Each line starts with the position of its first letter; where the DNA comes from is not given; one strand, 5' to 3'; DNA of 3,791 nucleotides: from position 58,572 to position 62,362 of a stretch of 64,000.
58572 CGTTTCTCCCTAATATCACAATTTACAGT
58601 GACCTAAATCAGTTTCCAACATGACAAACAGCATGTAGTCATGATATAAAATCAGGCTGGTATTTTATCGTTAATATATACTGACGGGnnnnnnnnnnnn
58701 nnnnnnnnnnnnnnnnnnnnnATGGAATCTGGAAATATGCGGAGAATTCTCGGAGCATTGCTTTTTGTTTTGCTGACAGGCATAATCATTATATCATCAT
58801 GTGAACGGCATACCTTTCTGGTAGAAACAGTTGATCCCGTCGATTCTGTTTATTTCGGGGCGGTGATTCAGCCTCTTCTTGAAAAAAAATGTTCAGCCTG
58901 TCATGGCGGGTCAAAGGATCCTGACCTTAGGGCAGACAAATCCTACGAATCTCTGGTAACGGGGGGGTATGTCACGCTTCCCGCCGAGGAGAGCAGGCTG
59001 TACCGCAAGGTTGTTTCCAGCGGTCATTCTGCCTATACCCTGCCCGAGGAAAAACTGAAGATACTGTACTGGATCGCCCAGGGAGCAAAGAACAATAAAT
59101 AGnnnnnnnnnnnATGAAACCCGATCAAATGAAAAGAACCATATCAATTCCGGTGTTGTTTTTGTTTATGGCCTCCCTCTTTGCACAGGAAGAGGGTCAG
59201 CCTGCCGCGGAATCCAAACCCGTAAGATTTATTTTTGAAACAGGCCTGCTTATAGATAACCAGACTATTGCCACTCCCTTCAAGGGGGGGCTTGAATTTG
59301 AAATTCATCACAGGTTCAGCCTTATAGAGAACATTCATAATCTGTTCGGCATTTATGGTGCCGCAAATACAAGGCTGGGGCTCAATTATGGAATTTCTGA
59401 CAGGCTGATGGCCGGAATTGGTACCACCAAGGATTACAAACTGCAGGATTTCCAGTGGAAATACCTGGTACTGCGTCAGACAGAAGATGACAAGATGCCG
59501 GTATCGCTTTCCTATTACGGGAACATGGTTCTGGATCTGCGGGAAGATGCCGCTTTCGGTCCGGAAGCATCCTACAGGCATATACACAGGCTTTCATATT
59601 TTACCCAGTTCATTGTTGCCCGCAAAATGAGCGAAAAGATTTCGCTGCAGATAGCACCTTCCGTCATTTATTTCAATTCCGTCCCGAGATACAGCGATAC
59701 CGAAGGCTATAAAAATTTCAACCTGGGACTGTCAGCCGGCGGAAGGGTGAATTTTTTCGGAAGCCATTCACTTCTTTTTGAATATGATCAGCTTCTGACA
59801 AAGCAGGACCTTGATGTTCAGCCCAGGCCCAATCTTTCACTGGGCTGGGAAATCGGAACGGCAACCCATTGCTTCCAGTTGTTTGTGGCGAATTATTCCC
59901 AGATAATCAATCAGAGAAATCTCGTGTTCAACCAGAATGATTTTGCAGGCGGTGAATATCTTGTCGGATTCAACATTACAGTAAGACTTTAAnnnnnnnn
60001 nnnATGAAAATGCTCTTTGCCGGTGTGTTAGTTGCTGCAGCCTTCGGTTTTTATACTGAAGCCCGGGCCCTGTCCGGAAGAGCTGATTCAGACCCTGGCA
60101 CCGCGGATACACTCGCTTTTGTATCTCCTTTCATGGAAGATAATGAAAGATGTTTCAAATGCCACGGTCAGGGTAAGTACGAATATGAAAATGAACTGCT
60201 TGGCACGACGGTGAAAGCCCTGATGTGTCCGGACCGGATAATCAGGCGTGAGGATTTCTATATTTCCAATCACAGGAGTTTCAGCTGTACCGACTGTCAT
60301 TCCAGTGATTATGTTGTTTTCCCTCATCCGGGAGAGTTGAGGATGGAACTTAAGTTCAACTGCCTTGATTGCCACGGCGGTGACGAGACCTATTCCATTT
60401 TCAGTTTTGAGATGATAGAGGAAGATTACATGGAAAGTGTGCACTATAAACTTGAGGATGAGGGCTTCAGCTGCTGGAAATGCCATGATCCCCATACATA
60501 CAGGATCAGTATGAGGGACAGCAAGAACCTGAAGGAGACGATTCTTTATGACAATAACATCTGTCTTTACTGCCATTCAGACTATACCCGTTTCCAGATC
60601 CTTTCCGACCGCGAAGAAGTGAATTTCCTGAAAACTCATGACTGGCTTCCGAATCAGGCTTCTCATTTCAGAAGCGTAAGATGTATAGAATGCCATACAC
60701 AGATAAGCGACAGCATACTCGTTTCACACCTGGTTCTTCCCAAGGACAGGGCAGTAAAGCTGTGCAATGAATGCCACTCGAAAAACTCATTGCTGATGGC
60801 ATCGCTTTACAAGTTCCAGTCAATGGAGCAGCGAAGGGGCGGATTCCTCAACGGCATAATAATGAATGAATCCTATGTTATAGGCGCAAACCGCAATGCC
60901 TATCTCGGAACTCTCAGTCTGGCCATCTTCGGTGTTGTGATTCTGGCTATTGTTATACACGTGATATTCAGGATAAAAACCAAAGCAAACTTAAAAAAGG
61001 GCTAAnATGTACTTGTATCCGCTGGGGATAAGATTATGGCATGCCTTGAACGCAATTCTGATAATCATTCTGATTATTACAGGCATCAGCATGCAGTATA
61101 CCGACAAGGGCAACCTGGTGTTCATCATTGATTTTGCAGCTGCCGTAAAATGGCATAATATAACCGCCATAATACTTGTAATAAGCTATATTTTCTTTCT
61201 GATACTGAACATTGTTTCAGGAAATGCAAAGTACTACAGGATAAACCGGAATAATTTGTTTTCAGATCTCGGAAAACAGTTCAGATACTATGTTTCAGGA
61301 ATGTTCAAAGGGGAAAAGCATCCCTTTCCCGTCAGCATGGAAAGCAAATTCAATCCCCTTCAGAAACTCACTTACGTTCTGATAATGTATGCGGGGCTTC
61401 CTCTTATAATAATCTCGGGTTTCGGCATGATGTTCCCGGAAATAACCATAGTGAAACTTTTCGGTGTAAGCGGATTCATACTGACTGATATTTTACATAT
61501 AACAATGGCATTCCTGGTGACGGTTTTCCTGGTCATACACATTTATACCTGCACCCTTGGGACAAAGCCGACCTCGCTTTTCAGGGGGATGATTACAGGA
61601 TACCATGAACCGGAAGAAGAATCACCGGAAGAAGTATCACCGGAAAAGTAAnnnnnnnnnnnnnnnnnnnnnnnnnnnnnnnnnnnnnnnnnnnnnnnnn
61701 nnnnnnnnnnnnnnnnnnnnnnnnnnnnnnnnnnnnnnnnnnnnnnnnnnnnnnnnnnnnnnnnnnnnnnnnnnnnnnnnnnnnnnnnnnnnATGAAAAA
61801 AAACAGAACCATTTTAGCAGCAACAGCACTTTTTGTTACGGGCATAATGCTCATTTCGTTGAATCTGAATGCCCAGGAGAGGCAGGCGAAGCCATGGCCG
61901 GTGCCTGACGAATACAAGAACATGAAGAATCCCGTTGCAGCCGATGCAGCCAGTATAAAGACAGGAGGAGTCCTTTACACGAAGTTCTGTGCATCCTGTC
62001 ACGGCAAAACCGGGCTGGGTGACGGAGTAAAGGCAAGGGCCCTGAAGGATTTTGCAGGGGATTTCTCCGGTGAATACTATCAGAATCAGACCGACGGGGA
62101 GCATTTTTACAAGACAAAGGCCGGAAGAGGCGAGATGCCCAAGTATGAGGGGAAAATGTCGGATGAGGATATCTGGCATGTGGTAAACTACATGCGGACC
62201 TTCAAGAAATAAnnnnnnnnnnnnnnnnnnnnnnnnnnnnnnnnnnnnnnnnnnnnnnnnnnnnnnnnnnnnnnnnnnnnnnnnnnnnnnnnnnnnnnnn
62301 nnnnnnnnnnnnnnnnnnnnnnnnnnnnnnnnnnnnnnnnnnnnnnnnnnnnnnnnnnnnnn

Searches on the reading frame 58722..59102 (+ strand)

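Call 3: search_protein_families(library=pfam, proteins=[window:58722-59102:+], max_evalue=1)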
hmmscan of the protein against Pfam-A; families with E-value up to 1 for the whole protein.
window:58722-59102:+ (126 aa): 3 families
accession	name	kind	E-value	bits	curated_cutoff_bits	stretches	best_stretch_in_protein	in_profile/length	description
PF13442.11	Cytochrome_CBB3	-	0.0097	16.7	27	1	51-73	8-31/68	Cytochrome C oxidase, cbb3-type, subunit III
PF22297.1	PccH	-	0.15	12.6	24.4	1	47-65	4-22/133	PccH Cytochrome c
PF14584.11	DUF4446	-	0.2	12.1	27.4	1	89-113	120-144/150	Protein of unknown function (DUF4446)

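Call 4: search_protein_families(library=ncbifam, proteins=[window:58722-59102:+], max_evalue=1)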
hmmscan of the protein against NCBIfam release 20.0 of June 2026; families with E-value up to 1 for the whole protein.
window:58722-59102:+ (126 aa): 2 families
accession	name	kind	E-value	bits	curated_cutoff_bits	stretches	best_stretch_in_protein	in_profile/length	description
NF047812.1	LIC11213_lipo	equivalog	7.1e-05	22.9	100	1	52-123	47-117/118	LIC11213 family lipoprotein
NF052339.1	hydrazine_alpha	equivalog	0.0024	15.8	800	1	38-72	663-697/804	hydrazine synthase subunit alpha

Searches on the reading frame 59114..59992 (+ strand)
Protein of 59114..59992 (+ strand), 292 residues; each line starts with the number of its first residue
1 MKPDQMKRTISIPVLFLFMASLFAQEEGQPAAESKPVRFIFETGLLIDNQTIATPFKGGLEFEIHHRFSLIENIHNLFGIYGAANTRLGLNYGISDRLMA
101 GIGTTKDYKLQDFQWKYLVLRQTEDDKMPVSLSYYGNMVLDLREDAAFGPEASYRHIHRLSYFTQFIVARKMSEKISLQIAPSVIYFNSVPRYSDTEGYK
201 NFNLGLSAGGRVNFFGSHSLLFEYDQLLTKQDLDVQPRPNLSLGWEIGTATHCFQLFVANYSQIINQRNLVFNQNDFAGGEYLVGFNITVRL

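Call 3: search_protein_families(library=pfam, proteins=[window:59114-59992:+], max_evalue=1)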
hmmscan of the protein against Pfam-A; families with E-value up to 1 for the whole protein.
window:59114-59992:+ (292 aa): 2 families
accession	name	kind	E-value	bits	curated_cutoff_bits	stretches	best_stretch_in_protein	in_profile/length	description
PF19089.6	DUF5777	-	4.3e-68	229.7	23.1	1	41-289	1-244/247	Membrane bound beta barrel domain (DUF5777)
PF22490.1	EndA_linker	-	0.16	12.2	27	1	243-260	14-31/33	tRNA-splicing endonuclease, linker domain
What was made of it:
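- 59114..59992 (+): Linked DUF5777 beta-barrel protein. Pfam DUF5777 at E 4.3e-68 (call 3).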

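Call 4: search_protein_families(library=ncbifam, proteins=[window:59114-59992:+], max_evalue=1)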
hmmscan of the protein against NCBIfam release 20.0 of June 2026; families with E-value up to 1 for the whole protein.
window:59114-59992:+ (292 aa): 0 families

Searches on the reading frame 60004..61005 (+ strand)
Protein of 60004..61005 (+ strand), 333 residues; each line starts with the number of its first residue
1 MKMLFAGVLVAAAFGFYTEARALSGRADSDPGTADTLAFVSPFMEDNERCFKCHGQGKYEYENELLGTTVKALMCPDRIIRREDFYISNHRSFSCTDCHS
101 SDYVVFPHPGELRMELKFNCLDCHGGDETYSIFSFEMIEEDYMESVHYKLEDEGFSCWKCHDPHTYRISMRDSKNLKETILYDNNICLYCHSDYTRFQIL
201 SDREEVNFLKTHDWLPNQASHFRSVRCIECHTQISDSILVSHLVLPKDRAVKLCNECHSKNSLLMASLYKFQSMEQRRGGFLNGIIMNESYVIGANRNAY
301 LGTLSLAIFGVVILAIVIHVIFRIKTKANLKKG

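Call 3: search_protein_families(library=pfam, proteins=[window:60004-61005:+], max_evalue=1)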
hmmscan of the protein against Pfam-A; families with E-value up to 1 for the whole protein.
window:60004-61005:+ (333 aa): 9 families
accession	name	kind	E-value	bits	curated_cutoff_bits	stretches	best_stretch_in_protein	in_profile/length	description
PF14522.11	Cytochrome_C7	-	1.4e-14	54.1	24.8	4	148-199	7-56/67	Cytochrome c7 and related cytochrome c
PF14537.11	Cytochrom_c3_2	-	4.2e-12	46.8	25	2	153-259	5-79/79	Cytochrome c3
PF09699.15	Paired_CXXCH_1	-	4.3e-08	33.2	20.6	3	94-127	8-39/41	Doubled CXXCH motif (Paired_CXXCH_1)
PF22113.1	Mtrc-MtrF_II-IV_dom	-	7.8e-07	29.2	30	1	94-261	8-166/176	Outer membrane cytochrome MtrC/MtrF-like, domains II/IV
PF02085.21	Cytochrom_CIII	-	0.00065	20.5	22.9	1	87-165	25-86/101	Class III cytochrome C family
PF22678.1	Cytochrom_c_NrfB-like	-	0.011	16.6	27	0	120-167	1-46/89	Cytochrome c-type protein NrfB-like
PF00684.25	DnaJ_CXXCXGXG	-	0.016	15.9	32.7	0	47-72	15-41/65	DnaJ central domain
PF11783.13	Cytochrome_cB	-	0.067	13.5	22.1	1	239-261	152-173/173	Cytochrome c bacterial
PF03892.19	NapB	-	0.21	12.2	25.1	1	107-164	52-114/127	Nitrate reductase cytochrome c-type subunit (NapB)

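Call 4: search_protein_families(library=ncbifam, proteins=[window:60004-61005:+], max_evalue=1)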
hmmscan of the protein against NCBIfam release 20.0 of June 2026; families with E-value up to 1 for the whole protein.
window:60004-61005:+ (333 aa): 13 families
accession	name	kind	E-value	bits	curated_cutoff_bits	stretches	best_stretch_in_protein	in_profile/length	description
TIGR03508.1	decahem_SO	subfamily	3.8e-09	36.4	192.2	1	139-193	128-176/258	DmsE family decaheme c-type cytochrome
TIGR03507.1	decahem_SO1788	subfamily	2.8e-08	32.7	209.3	3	41-103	570-628/672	OmcA/MtrC family decaheme c-type cytochrome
NF041028.1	decahem_GSU2203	exception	1.8e-06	27.4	325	2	45-195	65-211/317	GSU2203 family decaheme c-type cytochrome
TIGR04257.1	nanowire_3heme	domain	2.2e-06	27.7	40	2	146-199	19-66/75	c(7)-type cytochrome triheme domain-containing protein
NF008659.0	PRK11659.1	equivalog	2e-05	24.4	184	2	33-195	32-171/188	cytochrome c nitrite reductase pentaheme subunit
TIGR01905.1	paired_CXXCH_1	subfamily_domain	0.00012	21.9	25.2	2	156-193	8-38/41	doubled CXXCH domain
TIGR03146.1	cyt_nit_nrfB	equivalog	0.00034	20.9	166.6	1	177-260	77-143/145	cytochrome c nitrite reductase pentaheme subunit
TIGR04315.1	octaheme_Shew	subfamily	0.0004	19.5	375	1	238-264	408-433/440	tetrathionate reductase family octaheme c-type cytochrome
TIGR03153.1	cytochr_NrfH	equivalog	0.018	15.1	134.2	1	225-260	103-135/138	cytochrome c nitrite reductase small subunit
TIGR01904.2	GSu_C4xC__C2xCH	domain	0.065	13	27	1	187-233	24-58/73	CxxxxCH/CxxCH domain c-type cytochrome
NF047727.1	4hemeCytCCctA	equivalog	0.083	13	180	0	217-261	50-90/109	tetraheme c-type cytochrome CctA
NF001629.0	PRK00415.1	equivalog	0.16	11.5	70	0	215-231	5-21/62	30S ribosomal protein S27e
NF038038.1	cytoc_DsrJ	equivalog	0.67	10.3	100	1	112-161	85-121/121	sulfate reduction electron transfer complex DsrMKJOP subunit DsrJ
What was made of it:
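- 60004..61005 (+): Linked heptahaem cytochrome (333 aa) with a C-terminal transmembrane helix. Pfam and NCBIfam give weak NrfB/DmsE-like hits (calls 3, 4).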

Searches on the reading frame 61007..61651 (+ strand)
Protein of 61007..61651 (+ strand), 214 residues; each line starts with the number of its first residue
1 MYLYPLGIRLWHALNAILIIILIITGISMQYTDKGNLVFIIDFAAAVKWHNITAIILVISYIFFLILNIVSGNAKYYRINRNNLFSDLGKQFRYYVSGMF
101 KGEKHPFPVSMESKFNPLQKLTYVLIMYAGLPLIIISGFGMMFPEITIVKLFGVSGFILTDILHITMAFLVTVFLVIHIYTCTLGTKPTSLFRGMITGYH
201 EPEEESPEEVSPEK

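Call 3: search_protein_families(library=pfam, proteins=[window:61007-61651:+], max_evalue=1)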
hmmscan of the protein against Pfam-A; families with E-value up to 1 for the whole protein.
window:61007-61651:+ (214 aa): 2 families
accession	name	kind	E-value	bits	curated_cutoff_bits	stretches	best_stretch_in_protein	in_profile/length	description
PF01292.26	Ni_hydr_CYTB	-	1.4e-26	93.8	30.1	1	4-198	2-179/179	Prokaryotic cytochrome b561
PF14358.11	DUF4405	-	0.27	12.2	26.7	1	131-180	10-63/66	Domain of unknown function (DUF4405)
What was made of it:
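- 61007..61651 (+): Linked cytochrome b561 (HydC/FdnI/PhsC type), the presumed quinol-oxidising membrane subunit. Pfam Ni_hydr_CYTB at E 1.4e-26 (call 3).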

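Call 4: search_protein_families(library=ncbifam, proteins=[window:61007-61651:+], max_evalue=1)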
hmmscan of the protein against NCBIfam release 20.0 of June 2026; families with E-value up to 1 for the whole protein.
window:61007-61651:+ (214 aa): 4 families
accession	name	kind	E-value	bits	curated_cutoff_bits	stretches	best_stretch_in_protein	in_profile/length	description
NF011582.1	PRK15006.1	equivalog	6.6e-52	176.6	204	1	1-200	56-246/248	thiosulfate reductase cytochrome B subunit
TIGR01583.1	formate-DH-gamm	equivalog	1.9e-14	54.1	115.85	1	8-203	9-188/204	formate dehydrogenase subunit gamma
TIGR02125.1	CytB-hydogenase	equivalog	3.5e-13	49.5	121.5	1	3-202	2-210/212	Ni/Fe-hydrogenase, b-type cytochrome subunit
NF009315.0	PRK12674.1-4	equivalog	0.039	14.2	130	0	165-207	73-115/121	Na+/H+ antiporter subunit G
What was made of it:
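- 61007..61651 (+): NCBIfam PhsC-like at E 6.6e-52, below the curated cut-off (call 4).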

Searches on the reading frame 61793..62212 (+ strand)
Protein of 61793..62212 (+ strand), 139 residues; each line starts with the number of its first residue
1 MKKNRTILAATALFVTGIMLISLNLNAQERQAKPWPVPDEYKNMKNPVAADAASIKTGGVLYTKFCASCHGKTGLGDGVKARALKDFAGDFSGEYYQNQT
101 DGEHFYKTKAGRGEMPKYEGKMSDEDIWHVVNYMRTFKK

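Call 3: search_protein_families(library=pfam, proteins=[window:61793-62212:+], max_evalue=1)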
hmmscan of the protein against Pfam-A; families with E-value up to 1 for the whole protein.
window:61793-62212:+ (139 aa): 3 families
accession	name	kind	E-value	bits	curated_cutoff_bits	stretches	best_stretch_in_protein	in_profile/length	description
PF13442.11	Cytochrome_CBB3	-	4.1e-13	49.9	27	1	54-134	2-68/68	Cytochrome C oxidase, cbb3-type, subunit III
PF00034.26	Cytochrom_C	-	1.8e-11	45.6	21.3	1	56-136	2-88/90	Cytochrome c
PF02167.20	Cytochrom_C1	-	0.011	15.8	22.8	1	51-125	11-79/219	Cytochrome C1 family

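Call 4: search_protein_families(library=ncbifam, proteins=[window:61793-62212:+], max_evalue=1)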
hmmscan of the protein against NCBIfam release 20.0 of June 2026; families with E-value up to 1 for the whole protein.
window:61793-62212:+ (139 aa): 14 families
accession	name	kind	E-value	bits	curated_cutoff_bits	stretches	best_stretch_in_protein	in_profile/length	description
NF011054.0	PRK14486.1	equivalog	1.4e-13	51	447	1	42-138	202-291/294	putative bifunctional cbb3-type cytochrome c oxidase subunit II/cytochrome c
TIGR04494.1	c550_PedF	equivalog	4.4e-11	42.8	122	1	38-137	33-130/133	cytochrome c-550 PedF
NF050122.1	bc1_QcrC_actin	exception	1.5e-07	31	200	2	50-137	131-211/253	cytochrome bc1 complex diheme cytochrome c subunit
NF045930.1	Cytc6PetJCyano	equivalog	5.8e-07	29.4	135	1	47-134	20-102/110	cytochrome c6 PetJ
TIGR00782.1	ccoP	equivalog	7.1e-07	28.8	179.95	1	49-136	197-280/285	cytochrome-c oxidase, cbb3-type subunit III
TIGR03872.1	cytochrome_MoxG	equivalog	1.2e-05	25.4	147.8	1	23-138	12-122/133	cytochrome c(L), periplasmic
NF033864.1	cytochrome579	equivalog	5.5e-05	23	280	1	42-135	36-137/179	cytochrome 579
NF045774.1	cytochro_C551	exception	0.00099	19.1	118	1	48-136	32-108/110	cytochrome c551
NF045773.1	cytochro_C550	exception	0.0067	16.4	125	1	8-98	7-90/118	cytochrome c550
NF040606.1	CytoC_perox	subfamily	0.0079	15.4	150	1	49-73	292-316/524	di-heme-cytochrome C peroxidase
NF052248.1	SorU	equivalog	0.013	15.7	100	1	109-133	47-71/72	SorU family sulfite dehydrogenase c-type cytochrome subunit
NF033646.1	toxin_EAST1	exception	0.13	12.4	80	1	64-73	22-31/38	heat-stable enterotoxin EAST1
TIGR03045.1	PS_II_C550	equivalog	0.14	11.9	177.75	1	7-71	5-67/159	photosystem II cytochrome c-550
NF047413.1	heterocyst_PatX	equivalog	0.18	12.6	30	1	9-31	3-25/69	heterocyst-inhibiting protein PatX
